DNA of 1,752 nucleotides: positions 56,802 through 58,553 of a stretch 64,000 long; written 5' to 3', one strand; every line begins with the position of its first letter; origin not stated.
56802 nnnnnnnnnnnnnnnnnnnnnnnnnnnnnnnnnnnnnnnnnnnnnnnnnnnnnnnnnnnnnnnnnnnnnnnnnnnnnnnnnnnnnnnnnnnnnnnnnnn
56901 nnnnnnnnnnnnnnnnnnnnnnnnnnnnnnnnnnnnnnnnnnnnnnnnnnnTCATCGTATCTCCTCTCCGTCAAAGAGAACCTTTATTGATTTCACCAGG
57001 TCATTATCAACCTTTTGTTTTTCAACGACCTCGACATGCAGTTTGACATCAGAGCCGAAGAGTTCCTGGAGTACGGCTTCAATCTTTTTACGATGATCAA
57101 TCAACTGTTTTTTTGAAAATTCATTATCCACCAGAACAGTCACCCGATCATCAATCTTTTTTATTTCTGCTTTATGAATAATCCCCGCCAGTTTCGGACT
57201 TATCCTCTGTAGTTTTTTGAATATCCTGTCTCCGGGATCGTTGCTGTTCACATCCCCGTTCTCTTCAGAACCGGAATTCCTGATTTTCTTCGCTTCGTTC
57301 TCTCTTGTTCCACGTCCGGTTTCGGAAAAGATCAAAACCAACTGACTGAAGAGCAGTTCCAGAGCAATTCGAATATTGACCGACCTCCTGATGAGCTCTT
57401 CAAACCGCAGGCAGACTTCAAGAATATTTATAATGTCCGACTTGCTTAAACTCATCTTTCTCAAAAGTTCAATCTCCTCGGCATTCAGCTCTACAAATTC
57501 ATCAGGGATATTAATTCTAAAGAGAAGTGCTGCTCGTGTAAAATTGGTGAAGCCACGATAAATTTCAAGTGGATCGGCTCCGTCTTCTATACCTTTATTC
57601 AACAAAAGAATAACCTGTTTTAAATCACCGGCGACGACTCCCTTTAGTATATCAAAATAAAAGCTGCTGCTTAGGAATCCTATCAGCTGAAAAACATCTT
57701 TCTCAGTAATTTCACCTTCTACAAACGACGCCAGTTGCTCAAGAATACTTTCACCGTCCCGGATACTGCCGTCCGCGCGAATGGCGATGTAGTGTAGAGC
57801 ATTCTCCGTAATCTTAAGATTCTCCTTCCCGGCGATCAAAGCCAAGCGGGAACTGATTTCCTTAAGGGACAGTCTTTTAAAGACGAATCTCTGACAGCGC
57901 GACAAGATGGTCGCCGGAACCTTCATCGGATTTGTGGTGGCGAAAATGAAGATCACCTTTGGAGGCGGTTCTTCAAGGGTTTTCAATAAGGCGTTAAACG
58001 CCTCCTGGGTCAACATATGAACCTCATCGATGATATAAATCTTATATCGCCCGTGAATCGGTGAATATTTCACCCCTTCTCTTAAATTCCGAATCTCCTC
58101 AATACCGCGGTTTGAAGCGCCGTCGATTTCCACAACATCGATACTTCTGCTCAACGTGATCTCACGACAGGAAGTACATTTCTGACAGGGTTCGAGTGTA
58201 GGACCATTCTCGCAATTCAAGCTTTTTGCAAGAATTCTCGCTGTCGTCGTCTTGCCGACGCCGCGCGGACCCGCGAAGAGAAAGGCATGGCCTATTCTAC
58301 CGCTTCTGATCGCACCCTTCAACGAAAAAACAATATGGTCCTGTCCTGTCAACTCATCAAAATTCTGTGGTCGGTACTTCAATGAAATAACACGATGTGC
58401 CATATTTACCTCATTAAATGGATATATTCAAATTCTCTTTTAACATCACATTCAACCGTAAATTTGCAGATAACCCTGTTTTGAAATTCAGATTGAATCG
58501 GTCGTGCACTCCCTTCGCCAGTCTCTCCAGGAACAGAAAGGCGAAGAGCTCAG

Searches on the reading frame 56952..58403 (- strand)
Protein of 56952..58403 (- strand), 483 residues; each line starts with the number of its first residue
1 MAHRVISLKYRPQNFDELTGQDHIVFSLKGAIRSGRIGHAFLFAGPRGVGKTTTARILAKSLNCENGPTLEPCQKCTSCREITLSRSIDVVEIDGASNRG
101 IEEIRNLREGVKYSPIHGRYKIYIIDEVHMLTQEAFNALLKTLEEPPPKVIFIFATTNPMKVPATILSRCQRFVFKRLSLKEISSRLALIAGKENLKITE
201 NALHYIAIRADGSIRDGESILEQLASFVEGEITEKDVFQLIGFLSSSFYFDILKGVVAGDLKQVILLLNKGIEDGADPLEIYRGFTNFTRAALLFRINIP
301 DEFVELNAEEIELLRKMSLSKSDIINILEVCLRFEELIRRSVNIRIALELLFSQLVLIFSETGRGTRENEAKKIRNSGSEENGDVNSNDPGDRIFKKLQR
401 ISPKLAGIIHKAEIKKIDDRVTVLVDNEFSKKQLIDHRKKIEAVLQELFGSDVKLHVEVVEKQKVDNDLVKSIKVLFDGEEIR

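Call 7: search_protein_families(library=pfam, proteins=[window:56952-58403:-])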
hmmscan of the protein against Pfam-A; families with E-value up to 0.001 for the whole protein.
window:56952-58403:- (483 aa): 14 families
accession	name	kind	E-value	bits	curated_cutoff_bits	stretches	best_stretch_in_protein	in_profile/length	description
PF13177.12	DNA_pol3_delta2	-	1.3e-46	158.9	27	1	21-178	2-160/161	DNA polymerase III, delta subunit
PF00004.35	AAA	-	1.6e-14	54.9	21.2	1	42-177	2-130/131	ATPase family associated with various cellular activities (AAA)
PF07728.20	AAA_5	-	6.9e-08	33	22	1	41-145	2-92/139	AAA domain (dynein-related subfamily)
PF12169.13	DNA_pol3_gamma3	-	8.3e-08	32.5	24.4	1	232-356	1-128/143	DNA polymerase III subunits gamma and tau domain III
PF22608.2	DNAX_ATPase_lid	-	1.4e-07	31.6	27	1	182-224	1-43/49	DNA polymerase III clamp loader subunit, ATPase lid domain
PF05496.18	RuvB_N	-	7.2e-07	29.5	27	1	11-71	2-66/159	Holliday junction DNA helicase RuvB P-loop domain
PF11490.13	DNA_pol3_a_NII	-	4.1e-06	27.1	26.3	1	393-464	5-77/117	DNA polymerase III polC-type N-terminus II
PF13401.12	AAA_22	-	4.3e-06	27.5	27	1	43-153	10-121/130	AAA domain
PF06068.19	TIP49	-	1.9e-05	24.5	23.8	0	123-157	278-311/347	TIP49 P-loop domain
PF07724.20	AAA_2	-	3.6e-05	24.3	27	1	40-145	5-101/166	AAA domain (Cdc48 subfamily)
PF13173.12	AAA_14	-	5.9e-05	23.5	27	1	40-161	4-102/129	AAA domain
PF13604.12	AAA_30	-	7.5e-05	23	27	1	42-153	22-122/191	AAA domain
PF12775.13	AAA_7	-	0.00028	20.9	25.8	0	38-138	33-119/181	P-loop containing dynein motor region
PF13191.12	AAA_16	-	0.00074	20.5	32.6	0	26-79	13-63/167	AAA ATPase domain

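Call 8: search_protein_families(library=ncbifam, proteins=[window:56952-58403:-])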
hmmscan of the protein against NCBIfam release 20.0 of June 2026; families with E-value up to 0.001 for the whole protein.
window:56952-58403:- (483 aa): 83 families (the best 25 are shown)
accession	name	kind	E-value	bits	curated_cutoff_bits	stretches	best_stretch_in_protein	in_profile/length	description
NF004046.1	PRK05563.1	equivalog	5.6e-134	448.1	400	1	9-472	8-479/567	DNA polymerase III subunit gamma/tau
NF011526.0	PRK14965.1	equivalog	9.8e-130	434.1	670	1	1-356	1-359/578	DNA polymerase III subunits gamma and tau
TIGR02397.1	dnaX_nterm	equivalog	2.8e-129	431.4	250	1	4-355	2-354/355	DNA polymerase III subunit gamma/tau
NF011510.0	PRK14948.1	equivalog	1.1e-119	401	593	1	3-371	5-377/640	DNA polymerase III subunit gamma/tau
NF011512.0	PRK14950.1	equivalog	1.6e-117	394.1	593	1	1-339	1-339/585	DNA polymerase III subunits gamma and tau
NF011514.0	PRK14953.1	equivalog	1.2e-113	380.7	536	1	2-482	2-476/488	DNA polymerase III subunits gamma and tau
NF006585.0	PRK09111.1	equivalog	3e-112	376.3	604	1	2-322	26-350/616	DNA polymerase III subunit gamma/tau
NF011523.0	PRK14962.1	equivalog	4.8e-111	371.8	576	1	7-481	5-470/474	DNA polymerase III subunits gamma and tau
NF005173.0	PRK06647.1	equivalog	1.8e-110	370.5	623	1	1-357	1-358/568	DNA polymerase III subunits gamma and tau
NF004962.0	PRK06305.1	equivalog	2.7e-110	369.7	559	1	3-360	4-353/465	DNA polymerase III subunits gamma and tau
NF005942.0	PRK07994.1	equivalog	9.5e-109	365.2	613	1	1-283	1-283/655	DNA polymerase III subunit gamma/tau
NF011531.0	PRK14971.1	equivalog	4.2e-103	346.2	685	1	5-376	6-380/614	DNA polymerase III subunit gamma/tau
NF006280.0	PRK08451.1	equivalog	2.6e-100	336.7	572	1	4-464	2-459/535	DNA polymerase III subunit gamma/tau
NF011524.0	PRK14963.1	equivalog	4.1e-99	333.4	601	1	9-317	7-312/647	DNA polymerase III subunits gamma and tau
NF004549.0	PRK05896.1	equivalog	1.8e-97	327.6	578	1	4-461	4-448/642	DNA polymerase III subunits gamma and tau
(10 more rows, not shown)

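Call 9: find_encoding_contigs(protein=window:56952-58403:-, flank=3000, max_places=4)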
Protein window:56952-58403:- (483 aa): 3 contigs read that carry it; 1 place shown.
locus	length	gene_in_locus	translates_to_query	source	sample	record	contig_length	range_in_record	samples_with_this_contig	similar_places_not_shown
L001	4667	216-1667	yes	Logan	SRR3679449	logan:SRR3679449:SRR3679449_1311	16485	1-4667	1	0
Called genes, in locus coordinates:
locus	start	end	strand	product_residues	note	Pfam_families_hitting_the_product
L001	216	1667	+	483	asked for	PF05496:RuvB_N (weak), PF06068:TIP49 (faint), PF13177:DNA_pol3_delta2, PF00004:AAA, PF07728:AAA_5, PF13401:AAA_22 (weak), PF22608:DNAX_ATPase_lid (weak), PF12169:DNA_pol3_gamma3, +1 more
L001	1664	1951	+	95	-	PF02575:YbaB_DNA_bd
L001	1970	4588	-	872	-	PF04371:PAD_porph, PF18962:Por_Secre_tail, PF13860:FlgD_ig (weak)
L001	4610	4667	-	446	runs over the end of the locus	PF02878:PGM_PMM_I, PF02879:PGM_PMM_II, PF02880:PGM_PMM_III, PF00408:PGM_PMM_IV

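Call 10: find_related_loci(query=window:56952-58403:-, collection=genome_contigs, flank=3000)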
Query window:56952-58403:- (483 aa) in genome_contigs; peptide patterns used: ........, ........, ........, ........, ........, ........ (x = any residue, [..] = any of these).
600 stretches matched a pattern (row limit reached: there are more); 599 encode a relative of the query (tblastn E <= 1e-3); the best 80 are kept; 80 distinct loci.
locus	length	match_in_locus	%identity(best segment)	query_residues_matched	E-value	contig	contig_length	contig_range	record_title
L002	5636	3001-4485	42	5-461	7e-111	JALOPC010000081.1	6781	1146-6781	MAG: Syntrophales bacterium isolate Prado119 scaffold_14080, whole genome shotgun sequence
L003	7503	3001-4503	40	1-481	7e-108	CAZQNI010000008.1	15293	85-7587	MAG TPA_asm: uncultured bacterium isolate binchicken_co34_231 genome assembly, contig: NODE_6433_length_15293_cov_8.8592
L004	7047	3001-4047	52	1-351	8e-108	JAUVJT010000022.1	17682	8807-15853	MAG: Candidatus Stahlbacteria bacterium isolate CSMAG_461 CSMAG_461_k127_1670131_length_17682_cov_14.4722, whole genome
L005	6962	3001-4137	48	1-383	6e-108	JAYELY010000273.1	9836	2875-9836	MAG: candidate division WOR-3 bacterium isolate MAG095 MAG095_273, whole genome shotgun sequence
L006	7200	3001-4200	45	1-403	2e-107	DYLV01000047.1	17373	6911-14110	MAG TPA_asm: Leptospira biflexa isolate SulCav_AS07-7_2_45_10 SulCav_AS07_7_3267_length_17373_cov_5_793221, whole genome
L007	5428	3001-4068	50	5-358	4e-106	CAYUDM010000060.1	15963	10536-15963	MAG TPA_asm: uncultured Smithella sp. isolate binchicken_co42_513 genome assembly, contig: NODE_5156_length_15963_cov_5.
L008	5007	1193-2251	49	1-350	1e-104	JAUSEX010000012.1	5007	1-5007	MAG: Candidatus Omnitrophota bacterium isolate E14_maxbin.253 E14_k141_300413, whole genome shotgun sequence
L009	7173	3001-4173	46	1-384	1e-103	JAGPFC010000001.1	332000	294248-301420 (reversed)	MAG: Smithella sp. isolate Gw_SlDig_bin_149 Gw_SlDig_15_length_332000_cov_17.256574, whole genome shotgun sequence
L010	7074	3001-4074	45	1-356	2e-103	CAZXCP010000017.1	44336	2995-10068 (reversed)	MAG TPA_asm: uncultured Ignavibacteriaceae bacterium isolate binchicken_co277_195 genome assembly, contig: NODE_1498_len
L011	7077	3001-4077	46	1-356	5e-103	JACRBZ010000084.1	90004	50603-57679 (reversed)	MAG: Deltaproteobacteria bacterium isolate NC_groundwater_1633_Pr3_B-0.1um_51_17 SR-2_scaffold_141_3026274, whole genome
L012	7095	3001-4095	48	1-365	1e-102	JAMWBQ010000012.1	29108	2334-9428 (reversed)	MAG: Candidatus Omnitrophota bacterium isolate DG_1_4.bins.113.Tibet NODE_1269_length_29108_cov_1.361616, whole genome s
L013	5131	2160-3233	45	1-356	3e-102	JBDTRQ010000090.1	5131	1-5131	MAG: Ignavibacteriota bacterium isolate cluster3_bin.250 NODE_91835_length_5131_cov_5.518519, whole genome shotgun seque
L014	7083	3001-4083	46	1-358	1e-100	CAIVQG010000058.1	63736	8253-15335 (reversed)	MAG: uncultured delta proteobacterium isolate AlinenLipids_bin-4002 genome assembly, contig: bin-4002:58/83, whole genom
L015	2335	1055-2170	44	1-380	9e-105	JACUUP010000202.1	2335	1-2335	MAG: Candidatus Aerophobetes bacterium isolate Kmv34 NODE_21329_length_2335_cov_7.496053, whole genome shotgun sequence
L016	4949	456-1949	37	1-479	8e-100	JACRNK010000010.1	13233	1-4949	MAG: Deltaproteobacteria bacterium isolate NC_groundwater_1933_Pr3_S-0.2um_44_5 scaffold_61632, whole genome shotgun seq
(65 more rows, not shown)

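Call 15: list_cluster_members(proteins=[window:56952-58403:-, window:40704-41759:+, window:62795-63487:+, window:54031-56649:+, window:5871-7034:-])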
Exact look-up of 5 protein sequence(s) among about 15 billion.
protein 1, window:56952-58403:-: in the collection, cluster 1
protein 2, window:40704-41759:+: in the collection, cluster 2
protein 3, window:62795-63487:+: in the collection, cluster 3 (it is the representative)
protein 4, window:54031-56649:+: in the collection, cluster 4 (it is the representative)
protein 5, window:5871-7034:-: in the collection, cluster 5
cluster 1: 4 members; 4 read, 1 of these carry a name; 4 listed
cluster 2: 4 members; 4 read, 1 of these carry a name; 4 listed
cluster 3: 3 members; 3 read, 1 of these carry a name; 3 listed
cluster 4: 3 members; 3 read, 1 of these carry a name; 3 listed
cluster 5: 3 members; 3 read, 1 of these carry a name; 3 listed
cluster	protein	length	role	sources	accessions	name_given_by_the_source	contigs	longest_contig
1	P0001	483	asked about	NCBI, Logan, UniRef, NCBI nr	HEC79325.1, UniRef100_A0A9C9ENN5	MAG TPA: DNA polymerase III subunit gamma/tau [candidate division WOR-3 bacterium] | DNA polymerase III subunit gamma/tau n=1 Tax=candidate division WOR-3 bacterium ... | DNA polymerase III subunit gamma/tau [candidate division WOR-3 bacterium]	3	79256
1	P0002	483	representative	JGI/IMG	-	-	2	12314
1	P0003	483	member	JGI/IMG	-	-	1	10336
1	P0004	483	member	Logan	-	-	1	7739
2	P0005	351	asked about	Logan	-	-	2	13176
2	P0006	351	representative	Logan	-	-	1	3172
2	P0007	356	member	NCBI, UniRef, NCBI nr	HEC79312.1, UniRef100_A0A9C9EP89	MAG TPA: peptide chain release factor 1 [candidate division WOR-3 bacterium] | Peptide chain release factor 1 n=1 Tax=candidate division WOR-3 bacterium TaxID=2052148 ... | peptide chain release factor 1 [candidate division WOR-3 bacterium]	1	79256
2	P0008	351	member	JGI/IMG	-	-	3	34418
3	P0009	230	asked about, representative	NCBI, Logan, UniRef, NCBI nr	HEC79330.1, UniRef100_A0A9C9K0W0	MAG TPA: ribonuclease III [candidate division WOR-3 bacterium] | Ribonuclease 3 n=1 Tax=candidate division WOR-3 bacterium TaxID=2052148 ... | ribonuclease III [candidate division WOR-3 bacterium]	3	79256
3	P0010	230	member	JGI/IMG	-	-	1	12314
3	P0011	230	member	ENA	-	-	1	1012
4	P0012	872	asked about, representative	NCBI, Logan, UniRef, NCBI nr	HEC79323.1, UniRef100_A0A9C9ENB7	MAG TPA: T9SS type A sorting domain-containing protein [candidate division WOR-3 ... | T9SS type A sorting domain-containing protein n=1 Tax=candidate division WOR-3 bacterium ... | T9SS type A sorting domain-containing protein [candidate division WOR-3 bacterium]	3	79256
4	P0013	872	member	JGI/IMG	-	-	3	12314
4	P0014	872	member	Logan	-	-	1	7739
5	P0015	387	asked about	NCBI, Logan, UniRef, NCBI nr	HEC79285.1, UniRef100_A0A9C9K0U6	MAG TPA: deoxyhypusine synthase [candidate division WOR-3 bacterium] | Deoxyhypusine synthase n=1 Tax=candidate division WOR-3 bacterium TaxID=2052148 ... | deoxyhypusine synthase [candidate division WOR-3 bacterium]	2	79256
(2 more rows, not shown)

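Call 54: find_homologous_proteins(query=window:56952-58403:-, max_evalue=1e-40)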
Query window:56952-58403:- (483 aa): 8000 proteins with E <= 1e-40 among 8000 candidates; the best 120 are listed.
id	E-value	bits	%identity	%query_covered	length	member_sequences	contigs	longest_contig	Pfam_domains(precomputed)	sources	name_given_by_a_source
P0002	0.0e+0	1024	98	100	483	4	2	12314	PF12169.14,PF07724.21,PF06068.20,PF00004.36,PF13401.13,PF11490.14,PF22608.3,PF05496.19,PF13177.13,PF07728.21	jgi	-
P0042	6.5e-220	748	69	100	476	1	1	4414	PF13173.13,PF12169.14,PF06068.20,PF00004.36,PF13401.13,PF22608.3,PF05496.19,PF13177.13,PF07728.21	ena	-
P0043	4.1e-219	746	69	100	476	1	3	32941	PF13173.13,PF12169.14,PF06068.20,PF00004.36,PF13401.13,PF22608.3,PF05496.19,PF13177.13,PF07728.21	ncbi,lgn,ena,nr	ncbi:DNA polymerase III subunit gamma/tau [candidate division WOR-3 bacterium]|nr:DNA polymerase III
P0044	1.3e-217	741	70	100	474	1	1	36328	PF12169.14,PF06068.20,PF00004.36,PF13401.13,PF22608.3,PF05496.19,PF13177.13,PF07728.21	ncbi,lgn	-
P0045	2.9e-217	740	69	100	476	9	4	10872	PF13173.13,PF12169.14,PF06068.20,PF00004.36,PF13401.13,PF22608.3,PF05496.19,PF13177.13,PF07728.21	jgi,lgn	jgi:DNA polymerase-3 subunit gamma/tau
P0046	1.5e-216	737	69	100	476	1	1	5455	PF12169.14,PF06068.20,PF00004.36,PF13401.13,PF22608.3,PF05496.19,PF13177.13,PF07728.21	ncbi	-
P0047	2.8e-216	736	69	100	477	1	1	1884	PF13173.13,PF12169.14,PF06068.20,PF00004.36,PF13401.13,PF22608.3,PF05496.19,PF13177.13,PF07728.21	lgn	-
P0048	2.7e-215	733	68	100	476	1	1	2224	PF13173.13,PF12169.14,PF06068.20,PF00004.36,PF13401.13,PF22608.3,PF05496.19,PF13177.13,PF07728.21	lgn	-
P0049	3.3e-215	733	68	100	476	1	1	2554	PF13173.13,PF12169.14,PF06068.20,PF00004.36,PF13401.13,PF22608.3,PF05496.19,PF13177.13,PF07728.21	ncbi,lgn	-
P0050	5.2e-214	729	68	100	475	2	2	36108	PF12169.14,PF06068.20,PF00004.36,PF13401.13,PF22608.3,PF05496.19,PF13177.13,PF07728.21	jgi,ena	-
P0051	2.9e-213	726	69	100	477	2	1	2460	PF12169.14,PF06068.20,PF13604.13,PF00004.36,PF13401.13,PF22608.3,PF05496.19,PF13177.13,PF07728.21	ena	-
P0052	6.3e-213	725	68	100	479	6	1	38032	PF12169.14,PF00004.36,PF13401.13,PF22608.3,PF05496.19,PF13177.13,PF07728.21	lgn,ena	-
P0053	3.1e-212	723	67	100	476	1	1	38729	PF13173.13,PF12169.14,PF00004.36,PF13401.13,PF22608.3,PF05496.19,PF13177.13,PF07728.21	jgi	jgi:DNA polymerase-3 subunit gamma/tau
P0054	2.7e-209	713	66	100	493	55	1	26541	PF13173.13,PF12169.14,PF00004.36,PF13401.13,PF11490.14,PF22608.3,PF05496.19,PF13177.13,PF07728.21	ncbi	-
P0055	5.8e-208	709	66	100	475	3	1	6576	PF12169.14,PF07724.21,PF06068.20,PF00004.36,PF13401.13,PF22608.3,PF05496.19,PF13177.13,PF07728.21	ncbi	-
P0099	2.1e-189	648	61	100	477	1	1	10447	PF12169.14,PF00004.36,PF13401.13,PF22608.3,PF05496.19,PF13177.13,PF07728.21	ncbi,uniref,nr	ncbi:DNA polymerase III, subunit gamma and tau [candidate division WOR-3 bacterium RBG_13_43_14]|uni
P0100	1.6e-188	645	61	99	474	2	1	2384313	PF12169.14,PF06068.20,PF00004.36,PF13401.13,PF22608.3,PF05496.19,PF13177.13,PF07728.21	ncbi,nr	ncbi:MAG: DNA polymerase III subunit gamma/tau [candidate division WOR-3 bacterium]|nr:MAG: DNA poly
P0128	2.4e-181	621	61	100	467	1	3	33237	PF13173.13,PF12169.14,PF00004.36,PF13401.13,PF22608.3,PF05496.19,PF13177.13,PF07728.21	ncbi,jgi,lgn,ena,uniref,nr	ncbi:hypothetical protein BXT86_03645 [candidate division WOR-3 bacterium 4484_100]|uniref:DNA polym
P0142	5.4e-179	613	60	100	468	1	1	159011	PF13173.13,PF12169.14,PF07724.21,PF00004.36,PF13401.13,PF22608.3,PF05496.19,PF13177.13,PF07728.21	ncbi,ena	-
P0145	8.3e-179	613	60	100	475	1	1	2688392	PF13173.13,PF12169.14,PF00004.36,PF13401.13,PF22608.3,PF05496.19,PF13177.13,PF07728.21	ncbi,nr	ncbi:MAG: DNA polymerase III subunit gamma/tau [candidate division WOR-3 bacterium]|nr:MAG: DNA poly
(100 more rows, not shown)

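Call 55: find_encoding_contigs(protein=P0043, flank=1500, max_places=2)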
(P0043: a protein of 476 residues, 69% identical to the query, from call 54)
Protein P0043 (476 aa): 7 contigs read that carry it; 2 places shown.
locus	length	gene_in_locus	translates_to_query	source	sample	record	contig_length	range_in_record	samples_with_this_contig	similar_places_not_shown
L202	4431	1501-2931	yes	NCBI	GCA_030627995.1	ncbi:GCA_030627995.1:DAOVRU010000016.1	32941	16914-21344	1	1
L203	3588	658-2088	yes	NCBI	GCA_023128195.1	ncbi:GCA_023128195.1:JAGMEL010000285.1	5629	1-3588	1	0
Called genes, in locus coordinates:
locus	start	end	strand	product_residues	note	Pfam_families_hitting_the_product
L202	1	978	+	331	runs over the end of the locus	PF09084:NMT1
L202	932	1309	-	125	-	-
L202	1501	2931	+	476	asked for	PF05496:RuvB_N (faint), PF06068:TIP49 (faint), PF13177:DNA_pol3_delta2, PF00004:AAA, PF07728:AAA_5 (weak), PF13401:AAA_22 (weak), PF22608:DNAX_ATPase_lid, PF12169:DNA_pol3_gamma3 (weak), +1 more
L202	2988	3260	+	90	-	PF02575:YbaB_DNA_bd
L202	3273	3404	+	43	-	-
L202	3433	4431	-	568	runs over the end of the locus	PF04371:PAD_porph, PF18962:Por_Secre_tail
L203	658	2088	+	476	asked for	PF05496:RuvB_N (faint), PF06068:TIP49 (faint), PF13177:DNA_pol3_delta2, PF00004:AAA, PF07728:AAA_5 (weak), PF13401:AAA_22 (weak), PF22608:DNAX_ATPase_lid, PF12169:DNA_pol3_gamma3 (weak), +1 more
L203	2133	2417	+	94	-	PF02575:YbaB_DNA_bd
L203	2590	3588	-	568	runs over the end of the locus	PF04371:PAD_porph, PF18962:Por_Secre_tail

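Call 56: find_encoding_contigs(protein=P0044, flank=1500, max_places=2)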
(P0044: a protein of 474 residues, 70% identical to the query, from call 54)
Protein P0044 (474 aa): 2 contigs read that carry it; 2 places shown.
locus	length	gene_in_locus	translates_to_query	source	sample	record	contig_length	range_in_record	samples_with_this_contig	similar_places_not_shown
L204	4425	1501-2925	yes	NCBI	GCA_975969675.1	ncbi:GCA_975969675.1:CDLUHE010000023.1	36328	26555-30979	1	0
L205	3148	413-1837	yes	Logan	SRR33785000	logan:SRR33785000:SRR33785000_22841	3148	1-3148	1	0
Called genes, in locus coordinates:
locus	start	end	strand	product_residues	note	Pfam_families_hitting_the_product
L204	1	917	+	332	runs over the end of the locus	PF09084:NMT1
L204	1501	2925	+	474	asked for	PF05496:RuvB_N (faint), PF06068:TIP49 (faint), PF13177:DNA_pol3_delta2, PF00004:AAA, PF07728:AAA_5 (weak), PF13401:AAA_22 (weak), PF22608:DNAX_ATPase_lid, PF12169:DNA_pol3_gamma3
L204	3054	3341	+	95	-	PF02575:YbaB_DNA_bd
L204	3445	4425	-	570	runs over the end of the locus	PF04371:PAD_porph, PF18962:Por_Secre_tail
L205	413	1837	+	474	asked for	PF05496:RuvB_N (faint), PF06068:TIP49 (faint), PF13177:DNA_pol3_delta2, PF00004:AAA, PF07728:AAA_5 (weak), PF13401:AAA_22 (weak), PF22608:DNAX_ATPase_lid, PF12169:DNA_pol3_gamma3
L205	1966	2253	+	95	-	PF02575:YbaB_DNA_bd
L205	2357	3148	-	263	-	?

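Call 57: find_encoding_contigs(protein=P0054, flank=1500, max_places=2)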
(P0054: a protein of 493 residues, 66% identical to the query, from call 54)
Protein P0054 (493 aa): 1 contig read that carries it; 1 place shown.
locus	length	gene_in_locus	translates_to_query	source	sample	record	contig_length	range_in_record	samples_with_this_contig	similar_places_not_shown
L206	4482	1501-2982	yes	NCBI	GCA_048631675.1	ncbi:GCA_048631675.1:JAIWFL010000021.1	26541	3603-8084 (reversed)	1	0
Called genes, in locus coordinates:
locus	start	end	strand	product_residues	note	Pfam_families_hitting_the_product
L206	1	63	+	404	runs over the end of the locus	PF07719:TPR_2 (faint), PF12569:NatA_aux_su (faint), PF13174:TPR_6 (faint), PF00515:TPR_1 (weak), PF13181:TPR_8 (weak), PF13414:TPR_11, PF12895:ANAPC3 (weak), PF25068:ARM_TT21_4th (weak), +15 more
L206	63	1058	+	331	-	PF09084:NMT1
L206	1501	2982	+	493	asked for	PF13173:AAA_14 (faint), PF13177:DNA_pol3_delta2, PF00004:AAA, PF07728:AAA_5 (weak), PF13401:AAA_22 (weak), PF22608:DNAX_ATPase_lid, PF12169:DNA_pol3_gamma3 (weak), PF11490:DNA_pol3_a_NII (weak), +1 more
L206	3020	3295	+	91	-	PF02575:YbaB_DNA_bd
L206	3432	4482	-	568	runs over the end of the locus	PF04371:PAD_porph, PF18962:Por_Secre_tail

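Call 58: find_encoding_contigs(protein=P0100, flank=1500, max_places=2)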
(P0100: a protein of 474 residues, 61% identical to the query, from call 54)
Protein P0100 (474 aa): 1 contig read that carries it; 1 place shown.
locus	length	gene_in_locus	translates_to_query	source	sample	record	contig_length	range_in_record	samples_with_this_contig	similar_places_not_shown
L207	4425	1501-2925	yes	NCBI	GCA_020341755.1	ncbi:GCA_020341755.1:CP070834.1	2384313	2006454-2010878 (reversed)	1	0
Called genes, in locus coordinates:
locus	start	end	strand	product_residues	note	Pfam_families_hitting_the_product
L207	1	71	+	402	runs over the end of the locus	PF00515:TPR_1 (faint), PF13414:TPR_11, PF14559:TPR_19, PF25063:ARM_TT21_C (weak), PF12895:ANAPC3, PF13432:TPR_16 (weak), PF13424:TPR_12 (weak), PF14559:TPR_19 (weak), +15 more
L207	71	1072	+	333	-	PF09084:NMT1 (weak), PF13379:NMT1_2 (weak)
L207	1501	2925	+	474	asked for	PF05496:RuvB_N (faint), PF06068:TIP49 (faint), PF13177:DNA_pol3_delta2, PF00004:AAA, PF07728:AAA_5 (weak), PF13401:AAA_22 (weak), PF22608:DNAX_ATPase_lid, PF12169:DNA_pol3_gamma3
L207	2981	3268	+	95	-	PF02575:YbaB_DNA_bd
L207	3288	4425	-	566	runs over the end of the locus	PF04371:PAD_porph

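Call 59: find_encoding_contigs(protein=P0145, flank=1500, max_places=1)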
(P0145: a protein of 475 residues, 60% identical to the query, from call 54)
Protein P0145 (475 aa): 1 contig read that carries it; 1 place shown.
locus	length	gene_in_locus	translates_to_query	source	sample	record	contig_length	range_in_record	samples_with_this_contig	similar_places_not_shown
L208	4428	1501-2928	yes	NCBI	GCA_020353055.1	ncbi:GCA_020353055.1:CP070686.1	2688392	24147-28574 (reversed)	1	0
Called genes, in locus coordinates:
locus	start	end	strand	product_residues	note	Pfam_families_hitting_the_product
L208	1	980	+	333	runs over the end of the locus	PF09084:NMT1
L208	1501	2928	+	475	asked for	PF05496:RuvB_N (faint), PF13177:DNA_pol3_delta2, PF00004:AAA, PF07728:AAA_5 (weak), PF13173:AAA_14 (weak), PF13401:AAA_22 (weak), PF22608:DNAX_ATPase_lid, PF12169:DNA_pol3_gamma3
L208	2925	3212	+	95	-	PF02575:YbaB_DNA_bd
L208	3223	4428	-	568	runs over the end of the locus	PF04371:PAD_porph, PF13860:FlgD_ig (weak), PF18962:Por_Secre_tail (weak)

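Call 60: find_encoding_contigs(protein=P0128, flank=1500, max_places=1)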
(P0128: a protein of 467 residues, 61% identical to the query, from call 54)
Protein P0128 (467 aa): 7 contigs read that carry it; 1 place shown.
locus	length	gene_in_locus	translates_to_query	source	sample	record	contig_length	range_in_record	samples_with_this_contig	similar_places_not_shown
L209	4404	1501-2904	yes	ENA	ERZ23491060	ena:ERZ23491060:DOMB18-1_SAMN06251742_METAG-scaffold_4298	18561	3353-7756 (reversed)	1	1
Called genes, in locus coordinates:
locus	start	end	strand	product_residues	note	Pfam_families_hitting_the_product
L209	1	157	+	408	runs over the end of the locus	PF13174:TPR_6 (faint), PF13371:TPR_9 (faint), PF13428:TPR_14 (faint), PF13414:TPR_11 (weak), PF12895:ANAPC3 (weak), PF13432:TPR_16 (weak), PF14559:TPR_19 (weak), PF13424:TPR_12 (weak), +9 more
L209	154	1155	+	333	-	-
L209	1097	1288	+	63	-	-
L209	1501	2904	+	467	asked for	PF05496:RuvB_N (weak), PF13173:AAA_14 (faint), PF13177:DNA_pol3_delta2, PF00004:AAA, PF07728:AAA_5 (faint), PF13401:AAA_22 (weak), PF22608:DNAX_ATPase_lid, PF12169:DNA_pol3_gamma3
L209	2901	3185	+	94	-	PF02575:YbaB_DNA_bd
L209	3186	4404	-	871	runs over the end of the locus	PF04371:PAD_porph, PF22184:CBM_56 (faint), PF13860:FlgD_ig (weak)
